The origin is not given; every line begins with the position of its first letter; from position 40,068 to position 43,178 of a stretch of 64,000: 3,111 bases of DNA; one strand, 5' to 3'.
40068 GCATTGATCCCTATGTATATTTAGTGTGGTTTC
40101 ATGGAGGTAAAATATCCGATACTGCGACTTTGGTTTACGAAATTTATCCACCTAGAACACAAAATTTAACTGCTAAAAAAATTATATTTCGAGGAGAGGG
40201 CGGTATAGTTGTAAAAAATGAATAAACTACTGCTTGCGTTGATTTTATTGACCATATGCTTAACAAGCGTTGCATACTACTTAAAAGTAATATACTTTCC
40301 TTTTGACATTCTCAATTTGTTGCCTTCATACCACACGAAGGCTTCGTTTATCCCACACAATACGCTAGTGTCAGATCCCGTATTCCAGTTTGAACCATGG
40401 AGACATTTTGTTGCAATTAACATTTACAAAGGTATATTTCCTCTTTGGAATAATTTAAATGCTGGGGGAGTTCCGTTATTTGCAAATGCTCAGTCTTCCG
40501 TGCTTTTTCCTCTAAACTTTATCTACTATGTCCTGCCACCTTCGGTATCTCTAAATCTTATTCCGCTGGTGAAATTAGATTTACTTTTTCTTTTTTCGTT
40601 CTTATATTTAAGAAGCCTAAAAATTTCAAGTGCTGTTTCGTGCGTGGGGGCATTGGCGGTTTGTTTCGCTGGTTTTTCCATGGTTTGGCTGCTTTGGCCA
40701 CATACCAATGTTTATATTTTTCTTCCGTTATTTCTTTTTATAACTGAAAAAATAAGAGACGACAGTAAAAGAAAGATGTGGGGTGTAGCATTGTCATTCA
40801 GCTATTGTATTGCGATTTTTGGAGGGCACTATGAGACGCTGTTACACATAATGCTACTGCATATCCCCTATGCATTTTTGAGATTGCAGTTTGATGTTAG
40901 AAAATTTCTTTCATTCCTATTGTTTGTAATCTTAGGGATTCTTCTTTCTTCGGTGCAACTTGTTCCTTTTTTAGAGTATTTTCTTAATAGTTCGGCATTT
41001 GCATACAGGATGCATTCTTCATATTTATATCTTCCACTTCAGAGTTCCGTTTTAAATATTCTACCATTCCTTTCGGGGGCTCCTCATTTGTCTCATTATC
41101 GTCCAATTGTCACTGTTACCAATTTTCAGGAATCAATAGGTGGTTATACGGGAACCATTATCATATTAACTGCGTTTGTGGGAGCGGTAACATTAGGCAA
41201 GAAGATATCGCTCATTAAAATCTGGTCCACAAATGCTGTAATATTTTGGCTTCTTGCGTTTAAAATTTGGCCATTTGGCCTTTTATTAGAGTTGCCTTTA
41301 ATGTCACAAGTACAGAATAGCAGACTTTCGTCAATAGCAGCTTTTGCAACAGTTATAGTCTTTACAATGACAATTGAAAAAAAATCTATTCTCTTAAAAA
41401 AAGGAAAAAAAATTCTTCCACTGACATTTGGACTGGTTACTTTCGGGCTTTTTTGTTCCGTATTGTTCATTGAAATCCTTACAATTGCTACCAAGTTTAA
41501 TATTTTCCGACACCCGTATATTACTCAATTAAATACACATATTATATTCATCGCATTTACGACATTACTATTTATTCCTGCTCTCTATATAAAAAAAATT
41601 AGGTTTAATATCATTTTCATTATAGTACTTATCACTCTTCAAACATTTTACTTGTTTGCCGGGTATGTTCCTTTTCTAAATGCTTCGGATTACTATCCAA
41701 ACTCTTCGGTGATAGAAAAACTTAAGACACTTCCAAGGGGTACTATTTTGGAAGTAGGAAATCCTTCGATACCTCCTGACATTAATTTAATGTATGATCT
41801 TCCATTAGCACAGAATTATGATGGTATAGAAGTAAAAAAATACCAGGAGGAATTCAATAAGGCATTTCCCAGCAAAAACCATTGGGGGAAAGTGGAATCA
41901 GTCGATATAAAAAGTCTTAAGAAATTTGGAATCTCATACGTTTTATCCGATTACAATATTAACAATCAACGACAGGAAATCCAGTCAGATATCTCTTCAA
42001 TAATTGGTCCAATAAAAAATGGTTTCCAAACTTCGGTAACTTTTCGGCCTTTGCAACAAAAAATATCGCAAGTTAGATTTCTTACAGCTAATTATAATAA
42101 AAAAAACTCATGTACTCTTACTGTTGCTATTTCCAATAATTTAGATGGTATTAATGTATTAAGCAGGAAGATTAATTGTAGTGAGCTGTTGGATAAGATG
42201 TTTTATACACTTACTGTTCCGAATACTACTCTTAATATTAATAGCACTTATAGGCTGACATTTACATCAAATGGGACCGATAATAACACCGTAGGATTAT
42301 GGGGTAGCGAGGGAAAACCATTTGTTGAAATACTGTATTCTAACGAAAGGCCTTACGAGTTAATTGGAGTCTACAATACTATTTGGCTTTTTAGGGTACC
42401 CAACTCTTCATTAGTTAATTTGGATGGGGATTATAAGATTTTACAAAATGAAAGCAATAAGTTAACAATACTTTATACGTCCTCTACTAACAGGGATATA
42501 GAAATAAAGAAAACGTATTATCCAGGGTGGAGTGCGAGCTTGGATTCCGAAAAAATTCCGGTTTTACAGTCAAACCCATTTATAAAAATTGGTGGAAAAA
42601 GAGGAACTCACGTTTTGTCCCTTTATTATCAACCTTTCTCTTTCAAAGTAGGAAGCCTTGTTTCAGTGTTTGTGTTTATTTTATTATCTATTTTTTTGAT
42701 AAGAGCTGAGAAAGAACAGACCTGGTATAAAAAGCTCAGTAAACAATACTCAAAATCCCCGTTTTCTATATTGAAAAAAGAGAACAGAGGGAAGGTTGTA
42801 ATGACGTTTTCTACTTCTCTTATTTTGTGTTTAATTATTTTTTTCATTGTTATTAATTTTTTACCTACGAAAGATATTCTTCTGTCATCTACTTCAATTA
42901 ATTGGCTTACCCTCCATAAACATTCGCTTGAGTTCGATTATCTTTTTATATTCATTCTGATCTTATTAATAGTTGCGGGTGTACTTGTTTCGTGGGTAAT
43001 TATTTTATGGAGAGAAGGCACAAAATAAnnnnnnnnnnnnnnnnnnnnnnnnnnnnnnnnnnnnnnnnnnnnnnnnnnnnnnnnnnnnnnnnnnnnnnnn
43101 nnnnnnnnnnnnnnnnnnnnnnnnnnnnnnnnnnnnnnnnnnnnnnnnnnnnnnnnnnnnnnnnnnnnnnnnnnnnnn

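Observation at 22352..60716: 38 kb glycosylation supercluster with at least nine polytopic GT-C-like membrane proteins and several Dpm1-like GT2 synthases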

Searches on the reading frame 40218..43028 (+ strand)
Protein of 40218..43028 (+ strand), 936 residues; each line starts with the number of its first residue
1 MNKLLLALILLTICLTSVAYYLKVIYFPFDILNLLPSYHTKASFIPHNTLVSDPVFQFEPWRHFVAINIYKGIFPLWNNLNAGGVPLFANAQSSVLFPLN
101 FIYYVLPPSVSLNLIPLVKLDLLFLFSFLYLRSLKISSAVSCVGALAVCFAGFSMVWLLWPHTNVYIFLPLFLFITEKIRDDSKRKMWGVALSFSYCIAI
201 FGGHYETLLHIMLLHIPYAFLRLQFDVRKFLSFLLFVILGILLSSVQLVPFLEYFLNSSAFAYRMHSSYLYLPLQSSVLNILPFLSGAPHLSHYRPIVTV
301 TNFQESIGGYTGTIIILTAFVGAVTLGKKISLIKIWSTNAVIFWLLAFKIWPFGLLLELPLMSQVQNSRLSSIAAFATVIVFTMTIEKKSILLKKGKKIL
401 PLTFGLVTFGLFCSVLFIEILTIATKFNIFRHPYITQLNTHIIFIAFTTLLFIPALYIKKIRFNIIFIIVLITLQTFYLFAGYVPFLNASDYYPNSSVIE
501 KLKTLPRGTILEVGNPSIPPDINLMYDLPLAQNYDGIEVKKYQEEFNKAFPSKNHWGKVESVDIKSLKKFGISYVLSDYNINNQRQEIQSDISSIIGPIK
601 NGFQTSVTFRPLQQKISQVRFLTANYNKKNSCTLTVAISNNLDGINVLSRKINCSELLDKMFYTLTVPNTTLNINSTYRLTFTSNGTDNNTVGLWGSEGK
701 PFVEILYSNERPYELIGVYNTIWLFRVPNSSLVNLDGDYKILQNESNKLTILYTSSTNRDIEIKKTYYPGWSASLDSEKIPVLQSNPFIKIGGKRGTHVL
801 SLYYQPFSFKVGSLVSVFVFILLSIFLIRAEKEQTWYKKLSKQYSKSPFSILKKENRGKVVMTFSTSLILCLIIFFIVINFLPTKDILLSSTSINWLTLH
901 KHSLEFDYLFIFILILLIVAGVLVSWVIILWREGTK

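Call 4: search_protein_families(library=pfam, proteins=[window:40218-43028:+], max_evalue=0.01)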
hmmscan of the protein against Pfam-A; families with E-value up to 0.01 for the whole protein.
window:40218-43028:+ (936 aa): 1 family
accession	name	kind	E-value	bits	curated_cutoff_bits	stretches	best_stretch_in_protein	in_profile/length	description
PF09586.16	YfhO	-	0.00033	19.6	28.5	1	739-816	756-835/835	Bacterial membrane protein YfhO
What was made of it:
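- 40218..43028 (+): YfhO-family GT-C, 936 aa. The last ~100 residues are a 2-TM module that is a separate 98-aa ORF in some relatives. Own PF09586 hit only 19.6 bits (call 4).
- On YfhO family (40218-43028): The protein's own hit is 19.6 bits against a 28.5-bit cutoff and is C-terminal only (call 4).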

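Call 11: search_protein_families(library=ncbifam, proteins=[window:40218-43028:+], max_evalue=0.01)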
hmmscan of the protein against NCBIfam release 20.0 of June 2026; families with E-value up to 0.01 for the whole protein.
window:40218-43028:+ (936 aa): 1 family
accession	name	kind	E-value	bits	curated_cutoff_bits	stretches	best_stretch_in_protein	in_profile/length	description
NF008586.0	PRK11551.1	equivalog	0.0023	17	410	1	809-884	172-245/406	3-(3-hydroxy-phenyl)propionate transporter MhpT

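Call 12: find_encoding_contigs(protein=window:40218-43028:+, flank=10000, max_places=6)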
Protein window:40218-43028:+ (936 aa): 3 contigs read that carry it; 1 place shown.
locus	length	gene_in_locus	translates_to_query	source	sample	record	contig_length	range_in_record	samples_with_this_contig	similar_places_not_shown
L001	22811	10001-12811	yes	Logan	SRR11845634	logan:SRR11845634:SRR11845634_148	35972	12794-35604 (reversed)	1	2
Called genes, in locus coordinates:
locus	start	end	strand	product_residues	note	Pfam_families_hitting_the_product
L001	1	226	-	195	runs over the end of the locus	PF00702:Hydrolase (weak), PF13242:Hydrolase_like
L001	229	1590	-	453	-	PF00657:Lipase_GDSL (faint), PF13472:Lipase_GDSL_2 (weak)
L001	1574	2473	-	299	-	PF08003:Methyltransf_9 (weak), PF13489:Methyltransf_23, PF07021:MetW (weak), PF08241:Methyltransf_11, PF08242:Methyltransf_12, PF13649:Methyltransf_25, PF13847:Methyltransf_31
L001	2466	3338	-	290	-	PF04724:Glyco_transf_17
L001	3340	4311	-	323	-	PF01073:3Beta_HSD, PF01370:Epimerase, PF02719:Polysacc_synt_2 (weak), PF04321:RmlD_sub_bind, PF16363:GDP_Man_Dehyd, PF07993:NAD_binding_4 (weak), PF13460:NAD_binding_10 (weak)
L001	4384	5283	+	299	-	PF00535:Glycos_transf_2, PF13641:Glyco_tranf_2_3, PF13632:Glyco_trans_2_3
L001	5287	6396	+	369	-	PF13439:Glyco_transf_4, PF00534:Glycos_transf_1, PF13692:Glyco_trans_1_4 (weak)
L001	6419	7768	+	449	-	PF00657:Lipase_GDSL (weak), PF13472:Lipase_GDSL_2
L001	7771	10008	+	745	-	PF00535:Glycos_transf_2, PF10111:Glyco_tranf_2_2 (weak), PF13641:Glyco_tranf_2_3, PF13231:PMT_2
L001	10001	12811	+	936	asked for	-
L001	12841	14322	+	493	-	-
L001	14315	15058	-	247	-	PF00535:Glycos_transf_2, PF13641:Glyco_tranf_2_3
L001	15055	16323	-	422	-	PF08421:Methyltransf_13, PF13489:Methyltransf_23, PF08484:Methyltransf_14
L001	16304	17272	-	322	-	PF01073:3Beta_HSD, PF01370:Epimerase, PF02719:Polysacc_synt_2, PF04321:RmlD_sub_bind (weak), PF05368:NmrA (weak), PF07993:NAD_binding_4 (weak), PF13460:NAD_binding_10, PF16363:GDP_Man_Dehyd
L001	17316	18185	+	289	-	PF01370:Epimerase, PF02719:Polysacc_synt_2 (weak), PF04321:RmlD_sub_bind, PF16363:GDP_Man_Dehyd, PF07993:NAD_binding_4 (weak)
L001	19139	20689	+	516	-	PF13231:PMT_2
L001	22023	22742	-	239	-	PF00535:Glycos_transf_2, PF13641:Glyco_tranf_2_3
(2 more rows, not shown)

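Call 14: search_solved_structures(query=window:40218-43028:+, max_evalue=10)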
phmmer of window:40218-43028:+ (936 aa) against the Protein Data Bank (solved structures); distinct sequences matched with E-value up to 10: 0.

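Call 27: find_homologous_proteins(query=window:40218-43028:+)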
Query window:40218-43028:+ (936 aa): 103 proteins with E <= 0.001 among 8000 candidates.
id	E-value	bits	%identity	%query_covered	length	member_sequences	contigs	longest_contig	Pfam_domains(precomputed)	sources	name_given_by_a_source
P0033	0.0e+0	2070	100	100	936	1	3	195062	-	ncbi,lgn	-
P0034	0.0e+0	1157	63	88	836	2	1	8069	PF09586.17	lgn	-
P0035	0.0e+0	1092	59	88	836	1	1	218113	-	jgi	-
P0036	1.4e-288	978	49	100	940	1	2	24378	-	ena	-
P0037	3.6e-284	963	48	100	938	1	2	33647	-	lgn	-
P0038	1.2e-283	962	55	86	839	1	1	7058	PF09586.17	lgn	-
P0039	1.4e-275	935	49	97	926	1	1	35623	-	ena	-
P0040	4.2e-255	867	46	91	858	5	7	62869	PF09586.17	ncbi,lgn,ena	-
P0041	1.4e-250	852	48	86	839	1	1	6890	PF09586.17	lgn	-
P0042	1.8e-227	776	42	97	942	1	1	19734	-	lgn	-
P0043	2.0e-219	749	42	99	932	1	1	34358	-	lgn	-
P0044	1.4e-214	733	41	100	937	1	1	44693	PF09586.17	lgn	-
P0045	6.5e-209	714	43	84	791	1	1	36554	-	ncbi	-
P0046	2.4e-204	699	39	99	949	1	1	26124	-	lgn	-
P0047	3.5e-199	682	38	97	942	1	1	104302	PF09586.17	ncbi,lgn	-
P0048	3.3e-198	679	37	97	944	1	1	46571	PF09586.17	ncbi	-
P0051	1.1e-191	657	37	98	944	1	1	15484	PF09586.17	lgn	-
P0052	2.1e-191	656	36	99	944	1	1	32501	PF09586.17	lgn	-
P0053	6.0e-191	655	37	100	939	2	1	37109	PF09586.17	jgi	-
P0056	3.3e-188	646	38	97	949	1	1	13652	PF09586.17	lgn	-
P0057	6.4e-187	642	37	97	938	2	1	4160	PF09586.17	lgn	-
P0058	4.3e-184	632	38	98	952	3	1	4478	PF09586.17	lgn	-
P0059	1.7e-183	630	40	89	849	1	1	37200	PF09586.17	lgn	-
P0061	2.9e-182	626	41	86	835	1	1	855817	PF09586.17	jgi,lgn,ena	-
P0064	1.1e-175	604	36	96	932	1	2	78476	PF09586.17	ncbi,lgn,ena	-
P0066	5.2e-173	596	38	89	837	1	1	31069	PF09586.17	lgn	-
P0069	5.9e-172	592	39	89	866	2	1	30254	PF09586.17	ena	-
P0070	1.1e-171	591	36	98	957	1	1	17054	PF09586.17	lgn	-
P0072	1.9e-168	580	38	88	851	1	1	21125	PF09586.17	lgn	-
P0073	5.1e-167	576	36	100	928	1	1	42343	PF09586.17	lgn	-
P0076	7.6e-162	559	35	100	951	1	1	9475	PF09586.17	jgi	jgi:hypothetical protein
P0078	3.8e-161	556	33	99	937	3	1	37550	PF09586.17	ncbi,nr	ncbi:MAG: hypothetical protein HYV40_06300 [Candidatus Levybacteria bacterium]|nr:hypothetical prote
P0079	7.2e-161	555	37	87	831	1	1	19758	PF09586.17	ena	-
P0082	1.9e-157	544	37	95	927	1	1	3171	PF09586.17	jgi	-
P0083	1.8e-156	541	34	100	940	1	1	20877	PF09586.17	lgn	-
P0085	9.9e-155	535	36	86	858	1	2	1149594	PF20176.4,PF09586.17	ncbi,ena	-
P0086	1.8e-154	534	33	100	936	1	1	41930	PF09586.17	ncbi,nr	ncbi:MAG: YfhO family protein [bacterium]|nr:YfhO family protein [bacterium]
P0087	1.9e-154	534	34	95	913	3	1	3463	PF09586.17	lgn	-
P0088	1.5e-153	531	36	85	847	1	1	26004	PF09586.17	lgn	-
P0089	2.1e-153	531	36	89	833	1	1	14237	PF09586.17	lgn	-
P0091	4.5e-151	523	35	96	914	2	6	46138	PF09586.17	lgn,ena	-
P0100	1.3e-124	435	32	99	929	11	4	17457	PF09586.17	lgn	-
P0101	5.0e-111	390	34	86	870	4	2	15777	PF09586.17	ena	-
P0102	6.5e-63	231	37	39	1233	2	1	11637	PF09586.17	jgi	-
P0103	2.5e-59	219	36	38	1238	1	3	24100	PF09586.17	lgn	-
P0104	5.2e-49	185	27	62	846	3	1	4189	PF09586.17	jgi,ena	-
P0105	4.6e-33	132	28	42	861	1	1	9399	PF09586.17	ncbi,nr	ncbi:MAG: Bacterial rane protein YfhO [Chloroflexi bacterium]|nr:Bacterial rane protein YfhO [Chloro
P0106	2.8e-27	113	32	23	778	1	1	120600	PF09586.17,PF09852.16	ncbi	-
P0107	4.5e-27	113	32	23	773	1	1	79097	PF09586.17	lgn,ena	-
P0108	9.2e-27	112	30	29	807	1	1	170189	PF09586.17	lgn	-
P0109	1.1e-26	111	34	24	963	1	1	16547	PF09586.17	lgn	-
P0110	9.6e-24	102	23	54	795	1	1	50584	PF09586.17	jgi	-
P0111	1.1e-23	101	30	25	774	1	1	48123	PF09586.17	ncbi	-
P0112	6.6e-22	96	25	43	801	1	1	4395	PF09586.17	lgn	-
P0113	7.4e-22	95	27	39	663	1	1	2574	PF09586.17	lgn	-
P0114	5.2e-20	89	23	41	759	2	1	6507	PF09586.17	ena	-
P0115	6.8e-20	89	28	34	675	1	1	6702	PF09586.17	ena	-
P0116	7.9e-20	89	24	56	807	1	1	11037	PF09586.17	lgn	-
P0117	1.8e-18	84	27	34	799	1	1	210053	PF09586.17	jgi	jgi:Bacterial membrane protein YfhO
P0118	4.6e-18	83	23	37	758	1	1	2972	PF10131.16,PF09586.17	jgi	jgi:hypothetical protein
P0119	7.0e-18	82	25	40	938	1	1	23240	PF09586.17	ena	-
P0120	7.6e-18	82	24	85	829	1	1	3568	PF09586.17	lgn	-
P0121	1.9e-17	81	23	82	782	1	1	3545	PF09586.17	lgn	-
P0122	2.0e-17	81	28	29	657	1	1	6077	PF09586.17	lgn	-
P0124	7.8e-15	72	29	19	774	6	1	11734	PF09586.17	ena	-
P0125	1.2e-14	72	26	31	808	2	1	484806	PF09586.17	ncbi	-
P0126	2.7e-14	70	31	9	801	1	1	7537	PF09586.17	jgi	jgi:hypothetical protein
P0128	4.5e-13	66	26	31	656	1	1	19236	PF09586.17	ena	-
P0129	1.5e-11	61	27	21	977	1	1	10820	PF09586.17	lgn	-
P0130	1.9e-11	61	29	21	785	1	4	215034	PF09586.17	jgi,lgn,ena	jgi:hypothetical protein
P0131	2.9e-11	60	26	30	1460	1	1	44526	PF01943.23,PF09586.17,PF13440.12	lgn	-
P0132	2.8e-8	50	28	19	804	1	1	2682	PF09586.17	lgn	-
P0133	5.4e-8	50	31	21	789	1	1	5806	PF09586.17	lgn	-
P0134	7.1e-8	49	27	29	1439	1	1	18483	PF01943.23,PF09586.17,PF13440.12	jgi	jgi:O-antigen/teichoic acid export membrane protein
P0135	2.6e-6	44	24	28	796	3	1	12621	PF09586.17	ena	-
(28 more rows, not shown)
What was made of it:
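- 40218..43028 (+): 103 homologues, most carrying PF09586 (call 27).
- On GT-C glycosyltransferase superfamily (all eight polytopic proteins): YfhO is supported through homologues (call 27).
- On YfhO family (40218-43028): Homologues of 33-63% identity that cover 86-100% of the query carry PF09586 (call 27).
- Checked: 40218-43028: its own YfhO hit is sub-threshold (19.6 bits against a 28.5-bit cutoff), but most of its 103 homologues carry PF09586 (call 27).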

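Call 77: find_encoding_contigs(protein=P0037, flank=10000, max_places=1)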
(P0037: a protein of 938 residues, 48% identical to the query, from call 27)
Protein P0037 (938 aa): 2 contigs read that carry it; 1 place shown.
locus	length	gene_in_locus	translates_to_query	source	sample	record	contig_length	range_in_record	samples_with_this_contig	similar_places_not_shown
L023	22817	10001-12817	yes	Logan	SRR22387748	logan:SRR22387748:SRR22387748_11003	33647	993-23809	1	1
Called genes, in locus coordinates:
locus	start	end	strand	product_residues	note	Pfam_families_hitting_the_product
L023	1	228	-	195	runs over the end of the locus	PF13419:HAD_2 (faint), PF00702:Hydrolase (weak), PF13242:Hydrolase_like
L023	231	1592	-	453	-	PF13472:Lipase_GDSL_2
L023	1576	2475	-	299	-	PF13489:Methyltransf_23, PF07021:MetW (weak), PF08241:Methyltransf_11, PF08242:Methyltransf_12, PF13649:Methyltransf_25, PF13847:Methyltransf_31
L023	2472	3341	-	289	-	PF04724:Glyco_transf_17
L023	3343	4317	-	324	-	PF01073:3Beta_HSD, PF01370:Epimerase, PF02719:Polysacc_synt_2, PF04321:RmlD_sub_bind, PF16363:GDP_Man_Dehyd, PF07993:NAD_binding_4 (weak), PF13460:NAD_binding_10 (weak)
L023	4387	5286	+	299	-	PF00535:Glycos_transf_2, PF13641:Glyco_tranf_2_3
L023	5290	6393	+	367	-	PF13439:Glyco_transf_4, PF13692:Glyco_trans_1_4, PF00534:Glycos_transf_1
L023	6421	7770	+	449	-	PF00657:Lipase_GDSL (faint), PF13472:Lipase_GDSL_2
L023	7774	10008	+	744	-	PF00535:Glycos_transf_2, PF13641:Glyco_tranf_2_3 (weak), PF13632:Glyco_trans_2_3 (weak), PF13231:PMT_2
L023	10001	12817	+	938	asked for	-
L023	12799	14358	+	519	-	-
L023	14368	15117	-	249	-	PF13641:Glyco_tranf_2_3 (weak), PF00535:Glycos_transf_2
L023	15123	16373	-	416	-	PF08421:Methyltransf_13, PF08242:Methyltransf_12 (faint), PF13489:Methyltransf_23, PF08484:Methyltransf_14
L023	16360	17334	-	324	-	PF01073:3Beta_HSD, PF01370:Epimerase, PF02719:Polysacc_synt_2 (faint), PF07993:NAD_binding_4 (faint), PF13460:NAD_binding_10, PF16363:GDP_Man_Dehyd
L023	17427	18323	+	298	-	PF01370:Epimerase, PF04321:RmlD_sub_bind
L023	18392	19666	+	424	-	PF01210:NAD_Gly3P_dh_N (faint), PF02558:ApbA (faint), PF03446:NAD_binding_2 (weak), PF03721:UDPG_MGDP_dh_N, PF03807:F420_oxidored (faint), PF00984:UDPG_MGDP_dh, PF03720:UDPG_MGDP_dh_C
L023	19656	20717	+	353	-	PF01370:Epimerase, PF02719:Polysacc_synt_2 (weak), PF04321:RmlD_sub_bind, PF16363:GDP_Man_Dehyd, PF07993:NAD_binding_4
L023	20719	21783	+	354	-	PF01073:3Beta_HSD (weak), PF01370:Epimerase, PF02719:Polysacc_synt_2 (faint), PF04321:RmlD_sub_bind (faint), PF16363:GDP_Man_Dehyd, PF07993:NAD_binding_4, PF16363:GDP_Man_Dehyd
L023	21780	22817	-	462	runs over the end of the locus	PF00535:Glycos_transf_2, PF10111:Glyco_tranf_2_2 (weak)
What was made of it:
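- Tried and rejected: The part visible in the closest relative L023 (HAD phosphatase onwards) is there too (call 77).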

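Call 78: find_encoding_contigs(protein=P0061, flank=10000, max_places=1)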
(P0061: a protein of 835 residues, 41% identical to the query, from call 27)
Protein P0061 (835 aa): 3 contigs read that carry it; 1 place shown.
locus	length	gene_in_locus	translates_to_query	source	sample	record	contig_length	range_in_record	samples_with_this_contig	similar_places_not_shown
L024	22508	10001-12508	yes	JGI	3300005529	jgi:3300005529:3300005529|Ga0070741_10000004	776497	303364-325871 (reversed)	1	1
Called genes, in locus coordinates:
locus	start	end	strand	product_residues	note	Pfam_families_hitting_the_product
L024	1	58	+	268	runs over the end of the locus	PF05711:TylF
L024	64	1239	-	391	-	PF00657:Lipase_GDSL (faint), PF13472:Lipase_GDSL_2 (weak)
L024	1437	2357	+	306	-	PF00535:Glycos_transf_2, PF10111:Glyco_tranf_2_2, PF13506:Glyco_transf_21, PF13641:Glyco_tranf_2_3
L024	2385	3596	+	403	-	PF01041:DegT_DnrJ_EryC1, PF00155:Aminotran_1_2 (weak), PF01053:Cys_Met_Meta_PP (weak)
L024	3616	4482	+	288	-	PF04724:Glyco_transf_17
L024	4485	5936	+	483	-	PF01943:Polysacc_synt, PF13440:Polysacc_synt_3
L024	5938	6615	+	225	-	-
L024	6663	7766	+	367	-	PF13439:Glyco_transf_4 (faint), PF20706:GT4-conflict, PF13524:Glyco_trans_1_2, PF00534:Glycos_transf_1, PF13692:Glyco_trans_1_4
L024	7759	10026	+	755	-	PF00535:Glycos_transf_2, PF13641:Glyco_tranf_2_3, PF10111:Glyco_tranf_2_2 (weak), PF13632:Glyco_trans_2_3 (weak), PF13231:PMT_2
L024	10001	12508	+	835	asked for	PF09586:YfhO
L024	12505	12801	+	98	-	-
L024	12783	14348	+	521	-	-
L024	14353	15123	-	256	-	PF00535:Glycos_transf_2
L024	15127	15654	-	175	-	PF00132:Hexapep (weak)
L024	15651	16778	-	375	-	PF01041:DegT_DnrJ_EryC1, PF00155:Aminotran_1_2, PF00266:Aminotran_5 (weak), PF01053:Cys_Met_Meta_PP, PF01212:Beta_elim_lyase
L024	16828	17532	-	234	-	PF13641:Glyco_tranf_2_3 (weak), PF00535:Glycos_transf_2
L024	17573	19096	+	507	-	-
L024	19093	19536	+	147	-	-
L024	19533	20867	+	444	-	-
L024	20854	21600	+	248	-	PF00535:Glycos_transf_2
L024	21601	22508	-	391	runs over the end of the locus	PF08421:Methyltransf_13 (weak), PF13489:Methyltransf_23, PF08242:Methyltransf_12 (weak), PF08484:Methyltransf_14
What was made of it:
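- In L024 the tailoring genes are replaced by aminotransferases and a hexapeptide acyltransferase (call 78).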
